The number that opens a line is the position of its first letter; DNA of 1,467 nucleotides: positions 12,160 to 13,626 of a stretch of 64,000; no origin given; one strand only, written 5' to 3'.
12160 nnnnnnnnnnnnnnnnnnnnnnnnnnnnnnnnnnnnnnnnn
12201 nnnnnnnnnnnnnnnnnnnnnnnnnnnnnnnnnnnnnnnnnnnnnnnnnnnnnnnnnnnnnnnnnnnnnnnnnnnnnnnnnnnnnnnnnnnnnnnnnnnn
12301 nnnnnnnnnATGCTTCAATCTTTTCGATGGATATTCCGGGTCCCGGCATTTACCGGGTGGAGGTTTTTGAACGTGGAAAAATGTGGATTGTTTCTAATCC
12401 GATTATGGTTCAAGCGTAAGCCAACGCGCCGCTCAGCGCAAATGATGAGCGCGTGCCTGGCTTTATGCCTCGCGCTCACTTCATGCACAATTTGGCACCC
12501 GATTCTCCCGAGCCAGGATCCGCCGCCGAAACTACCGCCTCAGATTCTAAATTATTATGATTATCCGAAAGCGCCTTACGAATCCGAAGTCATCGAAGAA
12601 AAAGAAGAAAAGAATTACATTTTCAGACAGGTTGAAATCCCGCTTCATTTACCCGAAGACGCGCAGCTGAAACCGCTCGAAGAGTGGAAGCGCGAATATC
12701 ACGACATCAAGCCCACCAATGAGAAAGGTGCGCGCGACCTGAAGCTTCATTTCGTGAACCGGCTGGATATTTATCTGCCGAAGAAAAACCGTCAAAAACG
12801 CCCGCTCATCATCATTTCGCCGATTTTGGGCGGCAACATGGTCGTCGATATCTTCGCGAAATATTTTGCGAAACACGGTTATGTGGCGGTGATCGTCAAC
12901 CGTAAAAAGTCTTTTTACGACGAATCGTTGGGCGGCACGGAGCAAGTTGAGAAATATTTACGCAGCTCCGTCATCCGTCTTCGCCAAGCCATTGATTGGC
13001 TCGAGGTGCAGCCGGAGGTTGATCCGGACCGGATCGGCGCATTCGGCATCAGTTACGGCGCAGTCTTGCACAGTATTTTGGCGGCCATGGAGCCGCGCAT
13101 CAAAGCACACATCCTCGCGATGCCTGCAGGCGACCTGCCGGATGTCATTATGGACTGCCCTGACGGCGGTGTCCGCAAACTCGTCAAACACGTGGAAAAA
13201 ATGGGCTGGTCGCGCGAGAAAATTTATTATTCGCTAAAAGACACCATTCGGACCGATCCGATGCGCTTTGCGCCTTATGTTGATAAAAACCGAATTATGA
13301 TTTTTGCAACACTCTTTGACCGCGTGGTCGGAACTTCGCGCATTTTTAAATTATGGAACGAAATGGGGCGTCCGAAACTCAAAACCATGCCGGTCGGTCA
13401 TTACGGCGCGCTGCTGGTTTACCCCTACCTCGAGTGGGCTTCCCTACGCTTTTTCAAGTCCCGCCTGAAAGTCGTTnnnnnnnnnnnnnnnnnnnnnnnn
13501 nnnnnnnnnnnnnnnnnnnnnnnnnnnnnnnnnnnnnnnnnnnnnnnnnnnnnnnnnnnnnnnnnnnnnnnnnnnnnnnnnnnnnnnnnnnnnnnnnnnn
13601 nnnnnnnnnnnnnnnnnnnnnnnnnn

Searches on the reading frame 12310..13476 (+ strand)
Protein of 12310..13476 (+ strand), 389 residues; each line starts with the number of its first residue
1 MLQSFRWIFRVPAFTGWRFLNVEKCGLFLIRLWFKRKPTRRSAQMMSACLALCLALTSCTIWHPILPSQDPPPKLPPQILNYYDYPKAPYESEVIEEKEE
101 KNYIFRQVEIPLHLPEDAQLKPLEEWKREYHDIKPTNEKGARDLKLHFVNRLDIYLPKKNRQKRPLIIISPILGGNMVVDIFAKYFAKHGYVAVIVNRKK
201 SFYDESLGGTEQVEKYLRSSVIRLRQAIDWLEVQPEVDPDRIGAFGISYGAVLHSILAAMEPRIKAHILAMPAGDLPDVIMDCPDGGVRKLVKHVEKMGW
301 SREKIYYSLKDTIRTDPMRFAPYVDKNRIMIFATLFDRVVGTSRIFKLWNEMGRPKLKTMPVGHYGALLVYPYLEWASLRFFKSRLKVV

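Call 17: search_protein_families(library=pfam, proteins=[window:12310-13476:+], max_evalue=0.001)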
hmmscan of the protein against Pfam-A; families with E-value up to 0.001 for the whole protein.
window:12310-13476:+ (389 aa): 6 families
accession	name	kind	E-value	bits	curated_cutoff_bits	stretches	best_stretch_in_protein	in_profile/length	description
PF02129.25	Peptidase_S15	-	1.8e-09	38.1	23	1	153-279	8-135/262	X-Pro dipeptidyl-peptidase (S15 family)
PF01738.24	DLH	-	2.7e-06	27.6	21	1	155-271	4-128/217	Dienelactone hydrolase family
PF05448.18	AXE1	-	6.3e-05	22.3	21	1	221-356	157-293/321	Acetyl xylan esterase (AXE1)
PF08840.17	BAAT_C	-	0.00025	21.6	20.9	1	226-270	8-52/210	BAAT / Acyl-CoA thioester hydrolase C terminal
PF12740.14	PETase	-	0.0006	19.7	28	1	154-272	44-157/263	PET hydrolase-like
PF00326.27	Peptidase_S9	-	0.00096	19.1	22.6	0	226-270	50-95/213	Prolyl oligopeptidase family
